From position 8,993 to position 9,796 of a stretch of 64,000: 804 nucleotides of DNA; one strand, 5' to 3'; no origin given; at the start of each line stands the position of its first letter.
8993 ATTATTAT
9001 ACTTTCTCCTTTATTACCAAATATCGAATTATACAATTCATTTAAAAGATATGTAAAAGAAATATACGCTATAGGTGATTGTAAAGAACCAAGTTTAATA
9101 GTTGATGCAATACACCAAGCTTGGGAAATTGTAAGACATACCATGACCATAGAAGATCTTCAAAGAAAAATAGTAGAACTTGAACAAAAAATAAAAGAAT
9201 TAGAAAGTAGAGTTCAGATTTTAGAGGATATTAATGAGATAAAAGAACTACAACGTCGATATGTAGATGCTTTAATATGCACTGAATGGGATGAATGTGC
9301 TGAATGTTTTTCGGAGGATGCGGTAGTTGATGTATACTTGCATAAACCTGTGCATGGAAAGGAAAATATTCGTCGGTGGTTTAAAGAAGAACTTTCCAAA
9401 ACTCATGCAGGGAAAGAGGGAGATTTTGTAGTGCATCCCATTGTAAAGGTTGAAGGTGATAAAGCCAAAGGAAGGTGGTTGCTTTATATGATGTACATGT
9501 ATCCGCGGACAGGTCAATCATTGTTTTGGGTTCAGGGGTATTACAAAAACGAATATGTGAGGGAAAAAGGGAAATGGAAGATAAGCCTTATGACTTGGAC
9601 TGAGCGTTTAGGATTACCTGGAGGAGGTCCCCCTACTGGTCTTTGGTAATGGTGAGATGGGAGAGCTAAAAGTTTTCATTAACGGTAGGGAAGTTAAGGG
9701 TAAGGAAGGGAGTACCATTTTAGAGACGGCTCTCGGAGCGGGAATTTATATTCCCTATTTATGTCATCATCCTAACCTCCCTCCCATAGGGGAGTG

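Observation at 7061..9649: OYE/2,4-dienoyl-reductase-like flavoenzyme fused to a coiled coil and a SnoaL/NTF2-like domain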

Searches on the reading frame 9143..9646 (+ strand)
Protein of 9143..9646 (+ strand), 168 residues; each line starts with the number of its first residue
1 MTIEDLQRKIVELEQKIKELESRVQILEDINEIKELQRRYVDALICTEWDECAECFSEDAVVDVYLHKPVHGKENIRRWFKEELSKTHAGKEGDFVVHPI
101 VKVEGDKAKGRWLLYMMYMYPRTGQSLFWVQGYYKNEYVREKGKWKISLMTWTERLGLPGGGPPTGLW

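Call 18: search_solved_structures(query=window:9143-9646:+, max_evalue=1, show_alignments=2)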
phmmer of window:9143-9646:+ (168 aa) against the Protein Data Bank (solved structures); distinct sequences matched with E-value up to 1: 74 (the best 60 are shown).
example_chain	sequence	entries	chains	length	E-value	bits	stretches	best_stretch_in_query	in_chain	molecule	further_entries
8abv_A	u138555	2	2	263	1e-11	48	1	10-151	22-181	SnoaL-like domain-containing protein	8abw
8abu_A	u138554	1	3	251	9.3e-09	38.3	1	14-151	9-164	SnoaL-like domain-containing protein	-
8abt_A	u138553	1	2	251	9.5e-09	38.3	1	14-151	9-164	SnoaL-like domain-containing protein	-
4l8o_A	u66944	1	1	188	1e-08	38.2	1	9-147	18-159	Bile acid 7a-dehydratase, BaiE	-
4leh_A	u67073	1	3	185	7.1e-07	32.2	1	9-147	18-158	Bile acid 7-alpha dehydratase, BaiE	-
4l8p_A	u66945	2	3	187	2.1e-05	27.4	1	9-148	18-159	Bile acid 7a-dehydratase, BaiE | Bile acid 7-alpha dehydratase, BaiE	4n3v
5ui2_A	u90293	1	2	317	0.00025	23.9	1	24-85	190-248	Orange carotenoid-binding protein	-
5hgr_A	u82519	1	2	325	0.00046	23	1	17-86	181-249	Orange Carotenoid Protein (OCP)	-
7sc9_BH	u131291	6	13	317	0.00053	22.8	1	38-85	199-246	Orange carotenoid-binding protein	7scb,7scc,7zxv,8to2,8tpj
3mg1_A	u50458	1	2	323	0.00055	22.8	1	38-85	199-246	Orange carotenoid protein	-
5tuw_A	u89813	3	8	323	0.00055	22.8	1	38-85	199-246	Orange carotenoid-binding protein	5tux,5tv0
3mg2_A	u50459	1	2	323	0.00055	22.8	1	38-85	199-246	Orange carotenoid protein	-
4xb5_A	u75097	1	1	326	0.00056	22.8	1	38-85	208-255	Orange carotenoid-binding protein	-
3mg3_A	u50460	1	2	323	0.00056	22.8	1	38-85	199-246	Orange carotenoid-binding protein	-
7zsf_A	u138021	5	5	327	0.00056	22.7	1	38-85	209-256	Orange carotenoid-binding protein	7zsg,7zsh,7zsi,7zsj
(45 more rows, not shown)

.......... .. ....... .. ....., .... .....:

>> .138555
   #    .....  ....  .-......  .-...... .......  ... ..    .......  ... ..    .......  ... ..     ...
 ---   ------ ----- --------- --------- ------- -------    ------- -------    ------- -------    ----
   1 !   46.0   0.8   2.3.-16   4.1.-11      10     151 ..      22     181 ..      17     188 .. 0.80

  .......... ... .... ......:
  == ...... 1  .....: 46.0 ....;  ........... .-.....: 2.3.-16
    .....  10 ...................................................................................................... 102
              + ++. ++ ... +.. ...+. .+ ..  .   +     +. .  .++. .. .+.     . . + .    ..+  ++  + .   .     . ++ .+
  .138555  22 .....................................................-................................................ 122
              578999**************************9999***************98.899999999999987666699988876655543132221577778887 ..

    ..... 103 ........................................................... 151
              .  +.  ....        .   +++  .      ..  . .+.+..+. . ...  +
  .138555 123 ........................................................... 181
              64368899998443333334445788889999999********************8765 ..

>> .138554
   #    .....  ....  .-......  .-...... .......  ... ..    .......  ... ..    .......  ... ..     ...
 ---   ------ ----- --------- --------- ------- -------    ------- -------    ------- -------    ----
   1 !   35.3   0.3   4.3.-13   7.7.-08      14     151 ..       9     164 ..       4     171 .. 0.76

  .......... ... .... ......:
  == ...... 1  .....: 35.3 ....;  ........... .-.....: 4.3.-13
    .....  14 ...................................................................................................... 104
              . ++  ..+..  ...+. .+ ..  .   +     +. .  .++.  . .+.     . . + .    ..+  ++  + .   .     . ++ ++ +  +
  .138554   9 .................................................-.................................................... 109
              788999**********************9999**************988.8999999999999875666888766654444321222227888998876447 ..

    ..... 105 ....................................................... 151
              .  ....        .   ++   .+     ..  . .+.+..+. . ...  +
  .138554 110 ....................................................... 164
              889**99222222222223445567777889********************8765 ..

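Call 19: search_protein_families(library=ncbifam, proteins=[window:9143-9646:+], max_evalue=0.001)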
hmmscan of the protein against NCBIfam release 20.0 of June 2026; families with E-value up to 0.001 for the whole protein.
window:9143-9646:+ (168 aa): 0 families

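Call 21: find_related_loci(query=window:9143-9646:+, collection=genome_contigs, flank=10000)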
Query window:9143-9646:+ (168 aa) in genome_contigs; peptide patterns used: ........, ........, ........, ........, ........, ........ (x = any residue, [..] = any of these).
599 stretches matched a pattern (row limit reached: there are more); 4 encode a relative of the query (tblastn E <= 1e-3); 4 distinct loci.
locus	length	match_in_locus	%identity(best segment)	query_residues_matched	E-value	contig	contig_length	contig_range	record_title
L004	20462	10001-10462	83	2-155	1e-89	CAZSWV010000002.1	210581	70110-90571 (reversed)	MAG TPA_asm: uncultured Thermodesulfobacteriota bacterium isolate SRP104967_co2_41 genome assembly, contig: NODE_14_leng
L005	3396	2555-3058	67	1-168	3e-80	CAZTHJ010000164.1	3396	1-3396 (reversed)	MAG TPA_asm: uncultured Dehalococcoidales bacterium isolate SRP080215_co1_65 genome assembly, contig: NODE_67562_length_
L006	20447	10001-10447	62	6-154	6e-65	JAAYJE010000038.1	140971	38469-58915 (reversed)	MAG: Actinomycetota bacterium isolate AS10tlH2TH_230 69626_AS10, whole genome shotgun sequence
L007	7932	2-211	84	86-155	2e-38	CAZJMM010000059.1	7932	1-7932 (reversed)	MAG TPA_asm: uncultured Dehalococcoidaceae bacterium isolate binchicken_co10_219 genome assembly, contig: NODE_8110_leng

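Call 50: predict_structure(alignment_id=A1)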
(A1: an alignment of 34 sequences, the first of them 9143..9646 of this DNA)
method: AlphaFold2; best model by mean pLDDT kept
length: 168 residues; sequences in the alignment: 34
mean_pLDDT: 86.6   pTM: 0.80
mean pLDDT of the five models: 86.6, 85.7, 85.0, 83.0, 80.3
residues with pLDDT >= 90: 104; 70-90: 40; 50-70: 18; < 50: 6
segments of 3 or more residues with pLDDT < 50: 165-168
pLDDT, mean of each block of 10 residues (from residue 1): 90 95 96 95 91 97 88 97 80 77 96 82 69 94 96 74 47
secondary structure, 60 per line:
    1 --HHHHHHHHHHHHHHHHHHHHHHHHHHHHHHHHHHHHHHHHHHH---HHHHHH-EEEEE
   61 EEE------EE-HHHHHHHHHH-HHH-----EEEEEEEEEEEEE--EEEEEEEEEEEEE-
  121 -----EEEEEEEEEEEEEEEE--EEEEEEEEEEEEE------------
elements in order: H3-45 H49-54 E56-63 H73-82 E92-104 E107-119 E126-141 E144-156

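Call 53: fold_search(model_id=the predicted structure, library=pdb)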
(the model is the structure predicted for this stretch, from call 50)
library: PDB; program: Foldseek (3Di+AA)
matches with E <= 10: 1360; with E <= 0.001: 741
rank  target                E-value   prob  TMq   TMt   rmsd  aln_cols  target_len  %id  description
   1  8abv                  8.1e-11  1.00  0.74  0.53   3.8       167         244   28  Crystal structure of SpLdpA in complex with erythro-DGPD (released 2023-02-01)
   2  8abt_B                1.5e-10  1.00  0.72  0.52   3.9       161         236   25  Crystal structure of NaLdpA in complex with the product analog Resveratrol (released 2023-02-01)
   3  8abw                  1.9e-10  1.00  0.74  0.53   3.8       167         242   28  Crystal structure of SpLdpA in complex with threo-DGPD (released 2023-02-01)
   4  8abt_A                2.8e-10  1.00  0.71  0.52   4.0       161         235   25  Crystal structure of NaLdpA in complex with the product analog Resveratrol (released 2023-02-01)
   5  8abu_A                3.4e-10  1.00  0.72  0.53   4.0       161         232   27  Crystal structure of NaLdpA mutant H97Q in complex with erythro-DGPD (released 2023-02-01)
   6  8abu_C                4.0e-10  1.00  0.72  0.53   3.9       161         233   27  Crystal structure of NaLdpA mutant H97Q in complex with erythro-DGPD (released 2023-02-01)
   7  8abu_B                5.4e-10  1.00  0.71  0.51   4.0       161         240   25  Crystal structure of NaLdpA mutant H97Q in complex with erythro-DGPD (released 2023-02-01)
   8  2rfr                  8.1e-10  1.00  0.69  0.75   3.0       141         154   22  Crystal structure of an ntf2-like protein with a cystatin-like fold (saro_3722) from novosphingobium aromaticivorans dsm (released 2007-10-16)
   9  8t6n_E                1.7e-09  1.00  0.61  0.65   4.5       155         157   19  Crystal structure of T33-27.1: Deep-learning sequence design of co-assembling tetrahedron protein nanoparticles (released 2024-04-24)
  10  2chc_A                1.9e-09  1.00  0.65  0.65   2.4       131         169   20  Structure of Rv3472(D26N), a function unknown protein from Mycobacterium tuberculosis (released 2007-05-01)
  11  4leh_A                2.7e-09  1.00  0.67  0.68   3.7       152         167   22  Crystal structure of a bile-acid 7-alpha dehydratase (CLOSCI_03134) from Clostridium scindens ATCC 35704 at 2.90 A res (released 2013-08-21)
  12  3ejv                  3.6e-09  1.00  0.61  0.64   4.6       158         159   19  Crystal structure of a cystatin-like protein (saro_2766) from novosphingobium aromaticivorans dsm at 1.40 A resolution (released 2008-09-30)
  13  4l8o                  5.1e-09  1.00  0.64  0.65   4.5       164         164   23  Crystal structure of a bile-acid 7-alpha dehydratase (CLOHYLEM_06634) from Clostridium hylemonae DSM 15053 at 2.20 A res (released 2013-08-21)
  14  2rgq_A                5.7e-09  1.00  0.67  0.84   2.1       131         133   21  Crystal structure of a protein of unknown function with a cystatin-like fold (npun_r3134) from nostoc punctiforme pcc  (released 2007-10-16)
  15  4l8p                  5.7e-09  1.00  0.69  0.69   3.9       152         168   23  Crystal structure of a bile-acid 7-alpha dehydratase (CLOHIR_00079) from Clostridium hiranonis DSM 13275 at 1.60 A resol (released 2013-08-21)
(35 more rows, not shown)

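Call 54: search_solved_structures(query=A1, max_evalue=0.000001, show_alignments=5)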
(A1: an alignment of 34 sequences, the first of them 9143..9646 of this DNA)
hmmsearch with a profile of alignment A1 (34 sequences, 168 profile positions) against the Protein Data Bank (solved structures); distinct sequences matched with E-value up to 0.000001: 5.
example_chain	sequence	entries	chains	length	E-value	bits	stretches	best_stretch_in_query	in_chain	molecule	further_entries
8abv_A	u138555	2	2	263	1e-12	51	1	10-152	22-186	SnoaL-like domain-containing protein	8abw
8abt_A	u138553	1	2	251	9.3e-11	44.6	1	12-152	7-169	SnoaL-like domain-containing protein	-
8abu_A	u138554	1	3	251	1.2e-10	44.3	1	12-152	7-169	SnoaL-like domain-containing protein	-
4l8o_A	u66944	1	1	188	3.8e-08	36.2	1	11-147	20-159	Bile acid 7a-dehydratase, BaiE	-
4l8p_A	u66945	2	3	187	6.4e-07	32.2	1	11-148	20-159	Bile acid 7a-dehydratase, BaiE | Bile acid 7-alpha dehydratase, BaiE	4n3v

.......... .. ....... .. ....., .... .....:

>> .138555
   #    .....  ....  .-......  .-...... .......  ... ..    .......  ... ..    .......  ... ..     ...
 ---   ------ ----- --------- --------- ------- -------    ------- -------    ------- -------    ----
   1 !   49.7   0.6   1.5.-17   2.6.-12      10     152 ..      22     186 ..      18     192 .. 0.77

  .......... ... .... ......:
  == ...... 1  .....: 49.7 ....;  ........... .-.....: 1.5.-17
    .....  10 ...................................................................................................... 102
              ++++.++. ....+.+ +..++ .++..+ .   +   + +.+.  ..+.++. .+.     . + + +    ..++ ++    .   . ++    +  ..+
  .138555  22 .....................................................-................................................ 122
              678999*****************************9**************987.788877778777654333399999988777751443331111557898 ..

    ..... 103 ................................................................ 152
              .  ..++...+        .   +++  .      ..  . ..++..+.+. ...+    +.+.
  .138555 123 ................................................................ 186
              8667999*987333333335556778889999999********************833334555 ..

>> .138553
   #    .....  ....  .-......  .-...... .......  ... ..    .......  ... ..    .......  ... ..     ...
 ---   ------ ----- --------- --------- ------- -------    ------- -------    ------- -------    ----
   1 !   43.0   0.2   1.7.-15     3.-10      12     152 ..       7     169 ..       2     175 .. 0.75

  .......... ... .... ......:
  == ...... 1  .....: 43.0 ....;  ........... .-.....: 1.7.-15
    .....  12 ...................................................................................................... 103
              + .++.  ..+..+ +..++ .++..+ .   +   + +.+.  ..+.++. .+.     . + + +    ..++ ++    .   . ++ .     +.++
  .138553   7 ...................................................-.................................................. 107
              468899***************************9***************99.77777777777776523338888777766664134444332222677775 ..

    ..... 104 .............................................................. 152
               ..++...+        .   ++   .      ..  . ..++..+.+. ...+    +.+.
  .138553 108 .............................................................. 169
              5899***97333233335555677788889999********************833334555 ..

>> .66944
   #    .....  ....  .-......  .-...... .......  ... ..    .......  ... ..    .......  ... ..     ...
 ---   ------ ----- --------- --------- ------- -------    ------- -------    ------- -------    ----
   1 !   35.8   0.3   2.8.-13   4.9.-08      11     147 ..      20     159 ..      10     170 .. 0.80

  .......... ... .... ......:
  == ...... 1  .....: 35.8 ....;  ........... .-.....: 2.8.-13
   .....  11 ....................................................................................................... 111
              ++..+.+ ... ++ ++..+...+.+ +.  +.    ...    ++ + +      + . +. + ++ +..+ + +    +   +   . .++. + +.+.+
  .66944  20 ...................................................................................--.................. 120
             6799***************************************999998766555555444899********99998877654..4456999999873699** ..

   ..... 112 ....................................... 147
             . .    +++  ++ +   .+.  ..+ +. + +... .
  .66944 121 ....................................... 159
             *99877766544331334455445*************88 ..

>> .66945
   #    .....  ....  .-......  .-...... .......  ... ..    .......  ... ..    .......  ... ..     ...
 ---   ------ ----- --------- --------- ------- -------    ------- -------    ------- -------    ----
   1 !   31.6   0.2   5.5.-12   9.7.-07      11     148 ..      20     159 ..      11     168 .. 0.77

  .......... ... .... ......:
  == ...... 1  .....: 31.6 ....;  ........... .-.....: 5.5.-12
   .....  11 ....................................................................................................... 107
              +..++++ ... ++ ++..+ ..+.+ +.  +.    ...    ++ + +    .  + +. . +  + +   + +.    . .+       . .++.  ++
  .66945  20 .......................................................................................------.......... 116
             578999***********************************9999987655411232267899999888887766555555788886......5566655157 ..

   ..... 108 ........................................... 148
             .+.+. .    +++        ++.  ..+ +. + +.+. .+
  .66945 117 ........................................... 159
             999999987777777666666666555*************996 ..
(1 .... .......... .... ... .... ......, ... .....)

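Call 60: find_related_loci(query=A1, collection=metagenome_contigs, flank=4000)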
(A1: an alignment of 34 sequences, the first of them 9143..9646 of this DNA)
Query A1 (168 aa) in metagenome_contigs; peptide patterns used: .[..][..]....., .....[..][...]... (x = any residue, [..] = any of these).
528 stretches matched a pattern; 104 encode a relative of the query (tblastn E <= 1e-3); the best 80 are kept; 80 distinct loci.
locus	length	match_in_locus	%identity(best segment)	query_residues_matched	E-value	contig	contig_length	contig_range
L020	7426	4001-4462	83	2-155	7e-89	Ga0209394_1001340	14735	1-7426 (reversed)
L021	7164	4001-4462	83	2-155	7e-89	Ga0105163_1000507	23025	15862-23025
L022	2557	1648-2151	73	1-168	6e-88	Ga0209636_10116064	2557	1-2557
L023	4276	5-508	73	1-168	5e-86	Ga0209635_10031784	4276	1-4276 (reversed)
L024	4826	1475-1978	71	1-168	1e-85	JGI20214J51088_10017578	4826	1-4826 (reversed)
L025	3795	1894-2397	71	1-168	6e-86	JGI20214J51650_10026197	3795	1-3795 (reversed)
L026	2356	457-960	70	1-168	1e-87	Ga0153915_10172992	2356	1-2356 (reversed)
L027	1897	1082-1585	70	1-168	3e-88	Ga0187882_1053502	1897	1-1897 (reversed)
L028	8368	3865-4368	70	1-168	4e-84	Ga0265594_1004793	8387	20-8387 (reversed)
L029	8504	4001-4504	70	1-168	5e-84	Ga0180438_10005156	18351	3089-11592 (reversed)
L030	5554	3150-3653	70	1-168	5e-84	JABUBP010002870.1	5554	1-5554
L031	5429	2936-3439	68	1-168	2e-83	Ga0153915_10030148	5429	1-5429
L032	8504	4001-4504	69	1-168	5e-83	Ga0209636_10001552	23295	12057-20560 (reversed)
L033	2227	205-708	69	1-168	1e-85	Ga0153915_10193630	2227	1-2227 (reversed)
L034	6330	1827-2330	69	1-168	9e-83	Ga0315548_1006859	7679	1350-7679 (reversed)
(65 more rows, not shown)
